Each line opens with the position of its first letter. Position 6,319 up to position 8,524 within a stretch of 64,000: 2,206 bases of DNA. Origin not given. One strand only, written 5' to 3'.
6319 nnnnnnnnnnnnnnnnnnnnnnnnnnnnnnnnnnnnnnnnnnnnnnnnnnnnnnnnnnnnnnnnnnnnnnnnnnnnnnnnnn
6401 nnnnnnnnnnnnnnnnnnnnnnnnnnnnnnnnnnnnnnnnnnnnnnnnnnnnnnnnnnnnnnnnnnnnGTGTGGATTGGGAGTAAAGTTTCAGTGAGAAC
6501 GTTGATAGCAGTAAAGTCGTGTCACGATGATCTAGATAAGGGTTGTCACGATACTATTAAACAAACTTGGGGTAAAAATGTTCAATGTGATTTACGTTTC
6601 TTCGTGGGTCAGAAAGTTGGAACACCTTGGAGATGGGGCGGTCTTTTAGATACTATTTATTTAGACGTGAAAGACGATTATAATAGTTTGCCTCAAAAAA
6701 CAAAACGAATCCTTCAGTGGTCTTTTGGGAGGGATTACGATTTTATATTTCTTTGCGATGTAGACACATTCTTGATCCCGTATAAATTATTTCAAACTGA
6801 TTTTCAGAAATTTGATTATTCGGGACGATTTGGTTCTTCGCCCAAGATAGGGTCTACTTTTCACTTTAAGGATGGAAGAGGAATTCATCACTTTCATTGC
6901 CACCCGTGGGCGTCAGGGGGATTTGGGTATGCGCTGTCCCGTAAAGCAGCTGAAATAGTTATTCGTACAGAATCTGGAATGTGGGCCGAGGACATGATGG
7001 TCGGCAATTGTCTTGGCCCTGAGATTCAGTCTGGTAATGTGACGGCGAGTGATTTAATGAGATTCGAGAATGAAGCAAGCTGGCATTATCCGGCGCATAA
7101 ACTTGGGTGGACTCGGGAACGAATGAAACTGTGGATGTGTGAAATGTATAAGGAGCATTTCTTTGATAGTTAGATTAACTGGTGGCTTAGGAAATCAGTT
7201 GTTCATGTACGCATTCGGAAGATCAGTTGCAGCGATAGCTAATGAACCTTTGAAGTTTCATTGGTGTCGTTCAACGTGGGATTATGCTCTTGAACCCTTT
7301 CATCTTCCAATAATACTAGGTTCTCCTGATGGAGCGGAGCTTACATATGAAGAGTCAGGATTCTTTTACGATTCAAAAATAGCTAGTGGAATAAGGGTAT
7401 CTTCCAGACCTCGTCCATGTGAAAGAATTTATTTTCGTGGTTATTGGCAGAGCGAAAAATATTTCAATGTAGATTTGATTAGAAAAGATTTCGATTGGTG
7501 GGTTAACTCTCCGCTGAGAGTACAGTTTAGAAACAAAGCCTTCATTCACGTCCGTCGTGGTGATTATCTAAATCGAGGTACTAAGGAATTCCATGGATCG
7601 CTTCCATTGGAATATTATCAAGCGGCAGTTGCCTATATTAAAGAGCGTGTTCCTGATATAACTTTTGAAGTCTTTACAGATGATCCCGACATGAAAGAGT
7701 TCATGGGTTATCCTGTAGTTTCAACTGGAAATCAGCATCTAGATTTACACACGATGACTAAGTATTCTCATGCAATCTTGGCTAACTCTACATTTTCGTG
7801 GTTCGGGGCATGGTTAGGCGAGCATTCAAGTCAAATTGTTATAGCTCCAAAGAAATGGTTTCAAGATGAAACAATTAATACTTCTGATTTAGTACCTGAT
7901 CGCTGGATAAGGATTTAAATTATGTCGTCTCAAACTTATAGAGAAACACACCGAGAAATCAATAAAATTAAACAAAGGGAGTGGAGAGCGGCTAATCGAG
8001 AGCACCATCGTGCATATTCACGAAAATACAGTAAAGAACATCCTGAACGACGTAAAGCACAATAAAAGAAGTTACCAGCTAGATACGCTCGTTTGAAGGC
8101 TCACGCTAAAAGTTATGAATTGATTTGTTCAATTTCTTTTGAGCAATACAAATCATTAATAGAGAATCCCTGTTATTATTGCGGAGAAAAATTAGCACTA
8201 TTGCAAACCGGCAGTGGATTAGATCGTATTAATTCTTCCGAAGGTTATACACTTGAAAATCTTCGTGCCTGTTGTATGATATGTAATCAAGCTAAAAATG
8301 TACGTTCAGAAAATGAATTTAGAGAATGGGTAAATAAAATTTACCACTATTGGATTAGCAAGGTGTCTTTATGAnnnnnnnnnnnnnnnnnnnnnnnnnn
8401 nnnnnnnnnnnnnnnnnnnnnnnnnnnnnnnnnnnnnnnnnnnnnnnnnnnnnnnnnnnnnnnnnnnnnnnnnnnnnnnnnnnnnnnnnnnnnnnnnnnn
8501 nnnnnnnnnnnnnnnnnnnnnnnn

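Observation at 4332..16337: Twelve-kilobase glycosylation island in a phage: GDP-6-deoxyhexose pathway plus eight glycosyltransferases and a methyltransferase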

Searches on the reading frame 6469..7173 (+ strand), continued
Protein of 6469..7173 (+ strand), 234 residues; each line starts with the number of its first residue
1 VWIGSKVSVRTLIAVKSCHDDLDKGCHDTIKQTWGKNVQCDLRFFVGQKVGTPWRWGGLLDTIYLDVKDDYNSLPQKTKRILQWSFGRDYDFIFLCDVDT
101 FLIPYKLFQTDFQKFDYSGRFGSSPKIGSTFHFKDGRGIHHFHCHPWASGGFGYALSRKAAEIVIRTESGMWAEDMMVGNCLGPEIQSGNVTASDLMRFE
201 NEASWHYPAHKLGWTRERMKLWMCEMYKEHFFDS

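Call 73: search_protein_families(library=pfam, proteins=[L006:12410-12994:+, L006:12994-13530:+, L024:8614-9306:+, L024:2752-3459:+, L024:1913-2755:+, L024:13123-14109:+, L024:10613-11734:+, L013:12966-13310:+, L013:13698-14288:+, L013:14285-14920:+], max_evalue=0.001)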
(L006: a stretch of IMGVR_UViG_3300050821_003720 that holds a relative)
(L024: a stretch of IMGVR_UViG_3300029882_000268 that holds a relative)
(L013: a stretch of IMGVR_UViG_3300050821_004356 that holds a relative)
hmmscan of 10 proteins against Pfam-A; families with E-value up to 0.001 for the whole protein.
L006:12410-12994:+ (194 aa): 1 family
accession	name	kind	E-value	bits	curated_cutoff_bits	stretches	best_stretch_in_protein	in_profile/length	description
PF00676.26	E1_dh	-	9.7e-16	58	22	1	3-161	3-170/300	Dehydrogenase E1 component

L006:12994-13530:+ (178 aa): 1 family
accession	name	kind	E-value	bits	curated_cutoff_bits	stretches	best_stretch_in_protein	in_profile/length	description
PF02779.29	Transket_pyr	-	7e-10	39.3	27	1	2-170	4-167/174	Transketolase, pyrimidine binding domain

L024:8614-9306:+ (230 aa): 2 families
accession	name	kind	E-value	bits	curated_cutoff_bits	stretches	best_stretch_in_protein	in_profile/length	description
PF03269.20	DUF268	-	1.5e-12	48.1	25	1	116-191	61-136/176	Caenorhabditis protein of unknown function, DUF268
PF08241.18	Methyltransf_11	-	3.3e-07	31.3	21.2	1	104-162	47-94/95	Methyltransferase domain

L024:2752-3459:+ (235 aa): 1 family
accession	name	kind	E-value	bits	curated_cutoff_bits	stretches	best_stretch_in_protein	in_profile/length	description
PF03414.19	Glyco_transf_6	-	1.2e-19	70.7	25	1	57-199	142-284/313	Glycosyltransferase family 6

L024:1913-2755:+ (280 aa): 1 family
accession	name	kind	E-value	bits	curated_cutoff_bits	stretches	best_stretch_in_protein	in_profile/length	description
PF02945.21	Endonuclease_7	-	2e-08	34.5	23.6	1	197-272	4-81/82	Recombination endonuclease VII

L024:13123-14109:+ (328 aa): 4 families
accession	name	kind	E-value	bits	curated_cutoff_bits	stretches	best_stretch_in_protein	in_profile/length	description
PF00535.33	Glycos_transf_2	-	1.3e-33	116.7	23.3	1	16-178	1-166/168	Glycosyl transferase family 2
PF13641.12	Glyco_tranf_2_3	-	3.2e-20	73.6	27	1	15-228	3-209/230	Glycosyltransferase like family 2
PF10111.15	Glyco_tranf_2_2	-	2.4e-11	44.1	27.3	1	16-130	1-109/276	Glycosyltransferase like family 2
PF13632.12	Glyco_trans_2_3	-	1.3e-09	38.6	27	1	106-229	2-129/198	Glycosyl transferase family group 2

L024:10613-11734:+ (373 aa): 0 families

L013:12966-13310:+ (114 aa): 0 families

L013:13698-14288:+ (196 aa): 2 families
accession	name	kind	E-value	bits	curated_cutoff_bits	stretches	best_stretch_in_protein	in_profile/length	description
PF00149.33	Metallophos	-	1.3e-07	32.7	21.5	1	5-150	1-135/191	Calcineurin-like phosphoesterase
PF12850.12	Metallophos_2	-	7.3e-07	29.8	27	1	5-129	1-117/154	Calcineurin-like phosphoesterase superfamily domain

L013:14285-14920:+ (211 aa): 2 families
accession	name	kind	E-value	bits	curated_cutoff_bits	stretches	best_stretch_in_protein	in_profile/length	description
PF00149.33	Metallophos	-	3.1e-08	34.7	21.5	1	2-187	3-190/191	Calcineurin-like phosphoesterase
PF12850.12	Metallophos_2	-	7.2e-05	23.3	27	1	2-197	3-128/154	Calcineurin-like phosphoesterase superfamily domain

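Call 74: search_protein_families(library=ncbifam, proteins=[L013:7169-8086:+, L009:11620-13197:+, L006:13520-14518:+, L024:5888-6913:+], max_evalue=0.00001)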
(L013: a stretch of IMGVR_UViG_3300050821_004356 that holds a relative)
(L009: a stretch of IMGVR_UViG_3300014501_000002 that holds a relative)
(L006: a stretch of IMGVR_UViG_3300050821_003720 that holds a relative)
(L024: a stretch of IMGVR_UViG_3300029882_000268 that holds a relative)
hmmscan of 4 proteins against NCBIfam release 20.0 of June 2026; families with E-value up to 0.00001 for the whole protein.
L013:7169-8086:+ (305 aa): 12 families
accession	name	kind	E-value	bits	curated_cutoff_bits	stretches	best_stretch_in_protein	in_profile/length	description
NF047922.1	GDPFucSynFcl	equivalog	1.8e-84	283.8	500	1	2-302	2-302/308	GDP-L-fucose synthase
TIGR01181.1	dTDP_gluc_dehyt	equivalog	9.3e-26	90.7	365.1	1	39-303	58-313/321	dTDP-glucose 4,6-dehydratase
TIGR01179.1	galE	equivalog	4.8e-23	81.5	262.3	1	5-301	2-325/332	UDP-glucose 4-epimerase GalE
TIGR04180.1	EDH_00030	hypoth_equivalog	3.4e-22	78.9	475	1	54-254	70-257/297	NAD-dependent 4,6-dehydratase LegB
NF007490.0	PRK10084.1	subfamily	1.2e-14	54.1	649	1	134-302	166-335/361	dTDP-glucose 4,6-dehydratase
NF007582.0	PRK10217.1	equivalog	1.4e-14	53.9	698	1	44-302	64-332/355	dTDP-glucose 4,6-dehydratase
NF007956.0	PRK10675.1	subfamily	5.6e-13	48.7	394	1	33-247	52-274/338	UDP-glucose 4-epimerase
TIGR02197.1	heptose_epim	equivalog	4.1e-11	42.6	274.6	1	5-244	1-251/316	ADP-glyceromanno-heptose 6-epimerase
NF042422.1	oxyalk_red_OleD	equivalog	1.8e-09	37.5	580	1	4-228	2-220/329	2-alkyl-3-oxoalkanoate reductase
NF008360.0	PRK11150.1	equivalog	9.7e-09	34.8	452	0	134-247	139-248/310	ADP-glyceromanno-heptose 6-epimerase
NF058621.1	DiazavRedAvaA7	equivalog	3.5e-06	26.9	400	0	87-225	95-221/304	3-diazoavenalumate denitrifying reductase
NF042423.1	oxyalk_red_Shew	equivalog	9.5e-06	24.9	580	0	3-232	9-230/331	2-alkyl-3-oxoalkanoate reductase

L009:11620-13197:+ (525 aa): 10 families
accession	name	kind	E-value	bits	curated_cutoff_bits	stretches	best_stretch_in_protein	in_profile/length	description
NF047922.1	GDPFucSynFcl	equivalog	5e-83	279.1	500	1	221-522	2-303/308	GDP-L-fucose synthase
TIGR01179.1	galE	equivalog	1.3e-21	76.8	262.3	1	224-479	2-282/332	UDP-glucose 4-epimerase GalE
TIGR01181.1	dTDP_gluc_dehyt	equivalog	2.6e-17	62.9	365.1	1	252-521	53-312/321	dTDP-glucose 4,6-dehydratase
TIGR04180.1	EDH_00030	hypoth_equivalog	5.3e-17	61.8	475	1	254-481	54-265/297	NAD-dependent 4,6-dehydratase LegB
NF007956.0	PRK10675.1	subfamily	1.4e-08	34.3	394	1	250-473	51-281/338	UDP-glucose 4-epimerase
NF007582.0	PRK10217.1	equivalog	3.1e-08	33.1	698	0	256-471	58-269/355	dTDP-glucose 4,6-dehydratase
NF007490.0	PRK10084.1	subfamily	1.8e-07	30.4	649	0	257-464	58-269/361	dTDP-glucose 4,6-dehydratase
TIGR02197.1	heptose_epim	equivalog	3.7e-07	29.6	274.6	0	224-472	1-260/316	ADP-glyceromanno-heptose 6-epimerase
TIGR02622.1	CDP_4_6_dhtase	equivalog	2.3e-06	27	278.45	0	218-249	1-32/352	CDP-glucose 4,6-dehydratase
TIGR01214.1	rmlD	equivalog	2.8e-06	26.7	224.05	1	223-282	1-60/285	dTDP-4-dehydrorhamnose reductase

L006:13520-14518:+ (332 aa): 7 families
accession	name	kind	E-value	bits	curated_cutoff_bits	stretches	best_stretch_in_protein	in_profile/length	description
TIGR01181.1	dTDP_gluc_dehyt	equivalog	3e-18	66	365.1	1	89-327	73-312/321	dTDP-glucose 4,6-dehydratase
TIGR04180.1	EDH_00030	hypoth_equivalog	7.6e-11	41.6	475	1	88-288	69-268/297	NAD-dependent 4,6-dehydratase LegB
TIGR01179.1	galE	equivalog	2.3e-10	39.8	262.3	0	85-188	66-167/332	UDP-glucose 4-epimerase GalE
NF008872.0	PRK11908.1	equivalog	1.4e-09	37.5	294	1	29-271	4-263/349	bifunctional UDP-4-keto-pentose/UDP-xylose synthase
NF005998.1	PRK08125.1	equivalog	2.9e-07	29.3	777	1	25-262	314-570/649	bifunctional UDP-4-amino-4-deoxy-L-arabinose formyltransferase/UDP-glucuronic acid oxidase ArnA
TIGR02197.1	heptose_epim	equivalog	3.6e-07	29.7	274.6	1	80-321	56-308/316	ADP-glyceromanno-heptose 6-epimerase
NF047922.1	GDPFucSynFcl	equivalog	1.3e-06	28.1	500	1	108-326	73-301/308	GDP-L-fucose synthase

L024:5888-6913:+ (341 aa): 8 families
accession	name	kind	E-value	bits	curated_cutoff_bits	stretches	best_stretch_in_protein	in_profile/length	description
TIGR01181.1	dTDP_gluc_dehyt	equivalog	3e-19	69.3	365.1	1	92-335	69-312/321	dTDP-glucose 4,6-dehydratase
TIGR01179.1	galE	equivalog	1.9e-09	36.8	262.3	0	35-199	2-170/332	UDP-glucose 4-epimerase GalE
NF047922.1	GDPFucSynFcl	equivalog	9.9e-09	35.1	500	1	34-334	4-301/308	GDP-L-fucose synthase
NF007582.0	PRK10217.1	equivalog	3.6e-08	32.9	698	1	128-334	117-331/355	dTDP-glucose 4,6-dehydratase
TIGR02197.1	heptose_epim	equivalog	1.3e-07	31.1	274.6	0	233-333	207-312/316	ADP-glyceromanno-heptose 6-epimerase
TIGR04180.1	EDH_00030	hypoth_equivalog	7e-07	28.6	475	1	35-296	1-268/297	NAD-dependent 4,6-dehydratase LegB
NF007490.0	PRK10084.1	subfamily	3e-06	26.5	649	1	133-334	121-334/361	dTDP-glucose 4,6-dehydratase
TIGR01214.1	rmlD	equivalog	9.9e-06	24.8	224.05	0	34-283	1-226/285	dTDP-4-dehydrorhamnose reductase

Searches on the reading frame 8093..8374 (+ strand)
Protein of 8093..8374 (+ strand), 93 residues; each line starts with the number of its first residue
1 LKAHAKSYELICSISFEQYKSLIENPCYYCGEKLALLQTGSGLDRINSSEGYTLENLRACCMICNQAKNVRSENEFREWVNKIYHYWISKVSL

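Call 3: search_protein_families(library=pfam, proteins=[window:8093-8374:+], max_evalue=0.01)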
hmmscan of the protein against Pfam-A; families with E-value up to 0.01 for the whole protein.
window:8093-8374:+ (93 aa): 0 families

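Call 13: search_protein_families(library=ncbifam, proteins=[window:8093-8374:+], max_evalue=0.01)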
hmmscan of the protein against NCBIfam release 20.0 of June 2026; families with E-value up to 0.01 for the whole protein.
window:8093-8374:+ (93 aa): 0 families

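Call 33: search_protein_families(library=phrogs, proteins=[window:8093-8374:+], max_evalue=0.01)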
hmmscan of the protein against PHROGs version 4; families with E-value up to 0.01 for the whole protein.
window:8093-8374:+ (93 aa): 9 families
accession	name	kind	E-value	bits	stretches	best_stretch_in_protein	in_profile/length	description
phrog_1035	-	DNA, RNA and nucleotide metabolism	8.6e-17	62.9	1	2-88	134-230/271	endonuclease VII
phrog_3322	-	DNA, RNA and nucleotide metabolism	7.1e-10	40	1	25-88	84-153/162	endonuclease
phrog_3118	-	DNA, RNA and nucleotide metabolism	1.6e-08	35.4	1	5-69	25-97/287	HNH endonuclease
phrog_4592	-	moron, auxiliary metabolic gene and host takeover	1.4e-07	32.5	1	3-68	69-134/170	decoy of host sigma70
phrog_2118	-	DNA, RNA and nucleotide metabolism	3.7e-05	24.4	1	25-80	177-233/301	HNH endonuclease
phrog_16726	-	DNA, RNA and nucleotide metabolism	0.0006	20.6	1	27-73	96-145/308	HNH endonuclease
phrog_338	-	DNA, RNA and nucleotide metabolism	0.001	19.5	1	24-75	207-266/340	HNH endonuclease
phrog_2214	-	DNA, RNA and nucleotide metabolism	0.0024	18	1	20-78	189-246/429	HNH endonuclease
phrog_960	-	DNA, RNA and nucleotide metabolism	0.0045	16.1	1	24-76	227-282/991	HNH endonuclease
